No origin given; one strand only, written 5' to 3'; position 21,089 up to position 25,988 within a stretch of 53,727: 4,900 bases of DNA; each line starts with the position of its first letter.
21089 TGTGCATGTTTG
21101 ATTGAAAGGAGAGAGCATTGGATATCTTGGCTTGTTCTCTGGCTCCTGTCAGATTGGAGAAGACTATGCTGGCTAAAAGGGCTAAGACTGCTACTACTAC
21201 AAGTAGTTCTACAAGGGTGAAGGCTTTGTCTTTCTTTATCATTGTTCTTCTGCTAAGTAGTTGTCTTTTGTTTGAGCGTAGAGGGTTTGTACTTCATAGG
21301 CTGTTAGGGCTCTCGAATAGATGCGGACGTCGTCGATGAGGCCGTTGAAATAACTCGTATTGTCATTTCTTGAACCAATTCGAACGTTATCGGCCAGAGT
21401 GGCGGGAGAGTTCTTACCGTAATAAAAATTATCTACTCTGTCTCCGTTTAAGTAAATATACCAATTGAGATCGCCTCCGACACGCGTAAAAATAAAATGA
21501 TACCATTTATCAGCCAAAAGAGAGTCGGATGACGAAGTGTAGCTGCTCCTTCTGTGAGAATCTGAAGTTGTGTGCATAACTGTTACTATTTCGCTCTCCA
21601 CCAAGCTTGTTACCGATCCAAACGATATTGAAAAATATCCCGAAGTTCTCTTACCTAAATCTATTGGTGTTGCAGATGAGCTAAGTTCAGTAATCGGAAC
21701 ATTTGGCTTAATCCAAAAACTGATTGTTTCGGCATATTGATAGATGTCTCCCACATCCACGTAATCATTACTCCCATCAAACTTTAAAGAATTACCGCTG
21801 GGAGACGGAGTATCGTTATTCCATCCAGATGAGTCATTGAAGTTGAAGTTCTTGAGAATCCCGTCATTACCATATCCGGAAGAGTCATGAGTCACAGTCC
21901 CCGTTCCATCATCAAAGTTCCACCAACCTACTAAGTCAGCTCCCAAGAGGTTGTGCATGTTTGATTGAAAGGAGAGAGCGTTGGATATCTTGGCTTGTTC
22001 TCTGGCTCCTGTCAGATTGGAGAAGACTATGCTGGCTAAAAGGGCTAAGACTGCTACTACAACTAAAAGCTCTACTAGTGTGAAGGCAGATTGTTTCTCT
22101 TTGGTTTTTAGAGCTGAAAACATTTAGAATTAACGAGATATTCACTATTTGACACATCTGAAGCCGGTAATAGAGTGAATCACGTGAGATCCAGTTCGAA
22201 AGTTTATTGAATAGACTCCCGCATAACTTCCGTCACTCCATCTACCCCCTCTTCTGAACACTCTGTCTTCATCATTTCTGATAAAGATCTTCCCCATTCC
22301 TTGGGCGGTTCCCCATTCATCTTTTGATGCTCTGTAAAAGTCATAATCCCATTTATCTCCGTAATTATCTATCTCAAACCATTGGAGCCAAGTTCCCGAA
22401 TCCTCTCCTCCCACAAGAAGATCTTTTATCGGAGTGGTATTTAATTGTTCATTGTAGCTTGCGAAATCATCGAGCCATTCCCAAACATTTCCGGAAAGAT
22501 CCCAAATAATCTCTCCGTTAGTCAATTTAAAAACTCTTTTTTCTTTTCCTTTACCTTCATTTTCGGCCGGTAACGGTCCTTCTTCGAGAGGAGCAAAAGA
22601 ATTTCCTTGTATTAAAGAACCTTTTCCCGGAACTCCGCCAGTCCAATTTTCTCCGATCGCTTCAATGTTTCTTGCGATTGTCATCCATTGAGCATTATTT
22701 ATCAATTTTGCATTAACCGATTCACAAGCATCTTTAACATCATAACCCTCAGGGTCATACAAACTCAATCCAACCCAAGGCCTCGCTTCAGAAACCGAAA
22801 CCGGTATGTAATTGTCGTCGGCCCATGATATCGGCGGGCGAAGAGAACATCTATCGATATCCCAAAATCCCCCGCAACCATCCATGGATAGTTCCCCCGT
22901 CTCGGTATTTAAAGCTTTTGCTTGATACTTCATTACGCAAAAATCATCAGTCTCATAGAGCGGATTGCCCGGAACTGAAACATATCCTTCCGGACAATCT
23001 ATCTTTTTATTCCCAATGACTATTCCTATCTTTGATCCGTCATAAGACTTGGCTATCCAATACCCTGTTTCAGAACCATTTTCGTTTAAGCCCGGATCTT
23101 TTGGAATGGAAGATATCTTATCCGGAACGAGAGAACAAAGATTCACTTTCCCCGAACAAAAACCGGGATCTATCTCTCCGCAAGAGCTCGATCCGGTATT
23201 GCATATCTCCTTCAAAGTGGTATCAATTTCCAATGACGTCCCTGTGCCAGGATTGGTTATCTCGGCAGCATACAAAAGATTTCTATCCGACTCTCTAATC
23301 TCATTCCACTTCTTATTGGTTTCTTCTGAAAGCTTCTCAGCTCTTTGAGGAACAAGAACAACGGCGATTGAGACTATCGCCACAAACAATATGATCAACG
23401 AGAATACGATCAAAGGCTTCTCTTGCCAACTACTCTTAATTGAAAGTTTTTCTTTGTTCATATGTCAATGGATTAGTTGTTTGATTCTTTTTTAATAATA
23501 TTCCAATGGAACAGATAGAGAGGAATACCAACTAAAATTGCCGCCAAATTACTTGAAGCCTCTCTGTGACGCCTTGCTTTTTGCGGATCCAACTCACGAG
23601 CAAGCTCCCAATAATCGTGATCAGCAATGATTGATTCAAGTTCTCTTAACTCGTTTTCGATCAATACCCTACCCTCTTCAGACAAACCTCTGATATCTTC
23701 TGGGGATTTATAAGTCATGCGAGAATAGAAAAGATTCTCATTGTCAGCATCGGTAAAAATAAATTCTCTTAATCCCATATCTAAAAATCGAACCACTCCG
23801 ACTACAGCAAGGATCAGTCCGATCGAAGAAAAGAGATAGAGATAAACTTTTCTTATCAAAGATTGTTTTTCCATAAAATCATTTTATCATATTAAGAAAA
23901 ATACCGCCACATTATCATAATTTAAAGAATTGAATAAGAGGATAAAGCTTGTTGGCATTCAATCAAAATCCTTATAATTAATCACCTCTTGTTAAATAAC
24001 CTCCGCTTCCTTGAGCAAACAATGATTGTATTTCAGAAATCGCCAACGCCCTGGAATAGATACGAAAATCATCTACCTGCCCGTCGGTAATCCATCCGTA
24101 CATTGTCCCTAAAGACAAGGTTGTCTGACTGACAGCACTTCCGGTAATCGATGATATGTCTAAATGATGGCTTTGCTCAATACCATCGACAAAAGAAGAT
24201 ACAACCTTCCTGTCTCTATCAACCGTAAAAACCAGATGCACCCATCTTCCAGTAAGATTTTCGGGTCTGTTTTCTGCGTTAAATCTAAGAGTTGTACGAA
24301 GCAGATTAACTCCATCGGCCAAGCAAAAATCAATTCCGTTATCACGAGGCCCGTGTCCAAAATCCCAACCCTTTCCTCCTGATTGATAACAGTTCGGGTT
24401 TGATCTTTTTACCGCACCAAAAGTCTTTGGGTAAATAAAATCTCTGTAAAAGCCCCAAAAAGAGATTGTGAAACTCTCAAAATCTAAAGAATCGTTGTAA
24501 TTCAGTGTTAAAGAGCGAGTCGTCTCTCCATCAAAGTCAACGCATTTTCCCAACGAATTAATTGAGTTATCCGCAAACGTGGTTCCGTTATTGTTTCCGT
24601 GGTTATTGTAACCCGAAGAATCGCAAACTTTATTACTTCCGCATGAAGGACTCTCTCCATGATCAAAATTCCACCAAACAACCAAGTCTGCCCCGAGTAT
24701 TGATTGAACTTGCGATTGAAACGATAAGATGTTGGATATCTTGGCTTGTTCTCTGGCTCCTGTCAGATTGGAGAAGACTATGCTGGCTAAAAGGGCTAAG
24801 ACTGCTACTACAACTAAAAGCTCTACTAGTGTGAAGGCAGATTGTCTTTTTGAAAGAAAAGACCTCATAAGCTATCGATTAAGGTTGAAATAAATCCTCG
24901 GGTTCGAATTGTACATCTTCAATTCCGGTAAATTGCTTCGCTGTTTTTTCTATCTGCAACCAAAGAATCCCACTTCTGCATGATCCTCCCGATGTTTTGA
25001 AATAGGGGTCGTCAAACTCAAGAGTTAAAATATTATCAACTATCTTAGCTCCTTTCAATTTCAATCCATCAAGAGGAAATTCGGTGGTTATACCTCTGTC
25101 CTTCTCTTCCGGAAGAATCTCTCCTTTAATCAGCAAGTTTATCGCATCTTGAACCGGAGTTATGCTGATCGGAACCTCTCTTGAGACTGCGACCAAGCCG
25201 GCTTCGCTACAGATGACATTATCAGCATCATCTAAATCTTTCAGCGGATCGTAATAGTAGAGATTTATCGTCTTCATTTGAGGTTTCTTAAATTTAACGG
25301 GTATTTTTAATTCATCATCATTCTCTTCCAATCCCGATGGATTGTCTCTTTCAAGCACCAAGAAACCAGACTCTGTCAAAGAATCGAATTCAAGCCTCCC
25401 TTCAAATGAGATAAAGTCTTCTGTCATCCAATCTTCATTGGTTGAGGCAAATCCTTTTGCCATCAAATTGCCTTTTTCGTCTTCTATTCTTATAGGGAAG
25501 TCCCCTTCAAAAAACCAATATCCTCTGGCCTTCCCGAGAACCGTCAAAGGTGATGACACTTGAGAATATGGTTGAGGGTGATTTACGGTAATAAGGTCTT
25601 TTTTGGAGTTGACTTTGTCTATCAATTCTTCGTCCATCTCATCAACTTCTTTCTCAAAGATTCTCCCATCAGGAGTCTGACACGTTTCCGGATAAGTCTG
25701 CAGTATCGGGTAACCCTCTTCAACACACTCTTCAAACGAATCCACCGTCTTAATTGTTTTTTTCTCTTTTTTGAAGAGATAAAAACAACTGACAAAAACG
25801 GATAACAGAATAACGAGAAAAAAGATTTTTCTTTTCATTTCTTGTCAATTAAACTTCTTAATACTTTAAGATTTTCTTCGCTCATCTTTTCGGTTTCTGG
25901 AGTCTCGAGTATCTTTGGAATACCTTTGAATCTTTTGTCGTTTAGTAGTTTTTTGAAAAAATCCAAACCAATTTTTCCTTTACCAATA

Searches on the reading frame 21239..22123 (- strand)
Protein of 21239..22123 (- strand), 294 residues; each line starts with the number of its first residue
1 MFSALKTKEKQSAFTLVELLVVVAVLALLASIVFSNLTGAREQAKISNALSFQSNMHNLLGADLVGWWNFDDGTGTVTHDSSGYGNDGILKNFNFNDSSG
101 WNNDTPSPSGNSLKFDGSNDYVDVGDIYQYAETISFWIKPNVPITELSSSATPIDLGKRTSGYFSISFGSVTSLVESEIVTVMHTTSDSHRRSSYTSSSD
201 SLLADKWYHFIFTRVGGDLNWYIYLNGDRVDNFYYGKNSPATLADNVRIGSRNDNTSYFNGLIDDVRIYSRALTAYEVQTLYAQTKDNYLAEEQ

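Call 10: search_protein_families(library=pfam, proteins=[window:21239-22123:-], max_evalue=0.01)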
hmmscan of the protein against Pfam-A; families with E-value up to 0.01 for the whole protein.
window:21239-22123:- (294 aa): 2 families
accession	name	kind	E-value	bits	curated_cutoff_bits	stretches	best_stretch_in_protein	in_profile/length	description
PF13385.13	Laminin_G_3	-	3.9e-22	79.5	27.6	1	116-279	1-151/151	Concanavalin A-like lectin/glucanases superfamily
PF07963.17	N_methyl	-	3.3e-07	30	21.2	1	10-34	3-27/27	Prokaryotic N-terminal methylation motif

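Call 16: find_encoding_contigs(protein=window:21239-22123:-, flank=10000, max_places=10)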
Protein window:21239-22123:- (294 aa): 5 contigs read that carry it; 5 places shown.
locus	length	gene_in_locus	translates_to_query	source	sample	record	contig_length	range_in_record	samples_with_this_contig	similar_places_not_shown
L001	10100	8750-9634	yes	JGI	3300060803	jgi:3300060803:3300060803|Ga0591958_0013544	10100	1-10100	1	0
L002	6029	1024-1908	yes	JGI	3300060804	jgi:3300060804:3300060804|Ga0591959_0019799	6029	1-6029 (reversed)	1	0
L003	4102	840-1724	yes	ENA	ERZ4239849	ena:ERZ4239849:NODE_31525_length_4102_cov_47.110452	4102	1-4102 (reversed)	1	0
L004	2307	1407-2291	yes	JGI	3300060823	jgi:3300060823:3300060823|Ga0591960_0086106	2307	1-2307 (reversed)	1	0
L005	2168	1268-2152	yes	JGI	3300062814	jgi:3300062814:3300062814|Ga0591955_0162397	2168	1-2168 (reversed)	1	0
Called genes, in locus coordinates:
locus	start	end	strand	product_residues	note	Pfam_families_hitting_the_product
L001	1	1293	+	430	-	?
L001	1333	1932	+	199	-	PF09568:RE_MjaI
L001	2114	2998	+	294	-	PF09864:MliC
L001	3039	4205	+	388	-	PF13200:DUF4015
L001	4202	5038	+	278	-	PF01261:AP_endonuc_2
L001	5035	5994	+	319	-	PF10648:Gmad2, PF10646:Germane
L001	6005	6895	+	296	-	PF07963:N_methyl, PF13385:Laminin_G_3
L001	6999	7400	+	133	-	PF18920:DUF5671 (faint)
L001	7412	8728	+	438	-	-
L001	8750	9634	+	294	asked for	PF07963:N_methyl (weak), PF13385:Laminin_G_3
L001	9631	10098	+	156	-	?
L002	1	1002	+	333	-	?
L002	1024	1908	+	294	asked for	PF07963:N_methyl (weak), PF13385:Laminin_G_3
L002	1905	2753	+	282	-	PF07963:N_methyl, PF07953:Toxin_R_bind_N (faint), PF13385:Laminin_G_3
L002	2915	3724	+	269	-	PF07963:N_methyl (faint), PF09603:Fib_succ_major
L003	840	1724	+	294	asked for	PF07963:N_methyl (weak), PF13385:Laminin_G_3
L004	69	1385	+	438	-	-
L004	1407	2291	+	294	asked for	PF07963:N_methyl (weak), PF13385:Laminin_G_3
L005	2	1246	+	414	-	?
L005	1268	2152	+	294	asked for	PF07963:N_methyl (weak), PF13385:Laminin_G_3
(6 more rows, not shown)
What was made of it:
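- Contigs end at the repeats (L004, L005, L001; call 16).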

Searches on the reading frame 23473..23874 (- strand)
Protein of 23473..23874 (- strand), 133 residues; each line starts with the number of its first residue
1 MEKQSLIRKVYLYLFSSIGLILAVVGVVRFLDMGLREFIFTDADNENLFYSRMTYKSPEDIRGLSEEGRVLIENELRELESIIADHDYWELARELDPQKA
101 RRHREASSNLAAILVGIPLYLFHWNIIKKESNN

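Call 10: search_protein_families(library=pfam, proteins=[window:23473-23874:-], max_evalue=0.01)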
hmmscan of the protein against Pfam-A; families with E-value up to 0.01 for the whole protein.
window:23473-23874:- (133 aa): 1 family
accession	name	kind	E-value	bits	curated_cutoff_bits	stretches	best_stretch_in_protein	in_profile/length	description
PF18920.5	DUF5671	-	7.8e-10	39.2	28.4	2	96-126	36-65/132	Domain of unknown function (DUF5671)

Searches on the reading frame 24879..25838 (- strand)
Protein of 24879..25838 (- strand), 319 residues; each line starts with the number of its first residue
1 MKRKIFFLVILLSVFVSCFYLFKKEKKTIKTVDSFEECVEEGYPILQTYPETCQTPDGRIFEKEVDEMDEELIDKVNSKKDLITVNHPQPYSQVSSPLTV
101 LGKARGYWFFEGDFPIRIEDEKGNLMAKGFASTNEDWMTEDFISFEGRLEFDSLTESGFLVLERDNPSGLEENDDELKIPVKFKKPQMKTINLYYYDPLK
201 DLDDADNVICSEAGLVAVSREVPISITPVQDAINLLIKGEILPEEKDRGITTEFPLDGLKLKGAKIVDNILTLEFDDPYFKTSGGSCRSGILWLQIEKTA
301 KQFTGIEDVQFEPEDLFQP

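Call 12: search_protein_families(library=pfam, proteins=[window:24879-25838:-], max_evalue=0.001)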
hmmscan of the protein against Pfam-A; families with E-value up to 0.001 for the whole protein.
window:24879-25838:- (319 aa): 2 families
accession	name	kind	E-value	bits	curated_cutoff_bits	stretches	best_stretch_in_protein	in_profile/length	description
PF10648.15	Gmad2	-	2.5e-13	50.6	25.7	1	83-163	2-78/86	Immunoglobulin-like domain of bacterial spore germination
PF10646.14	Germane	-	4e-09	37.5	23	1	193-312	2-110/117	Sporulation and spore germination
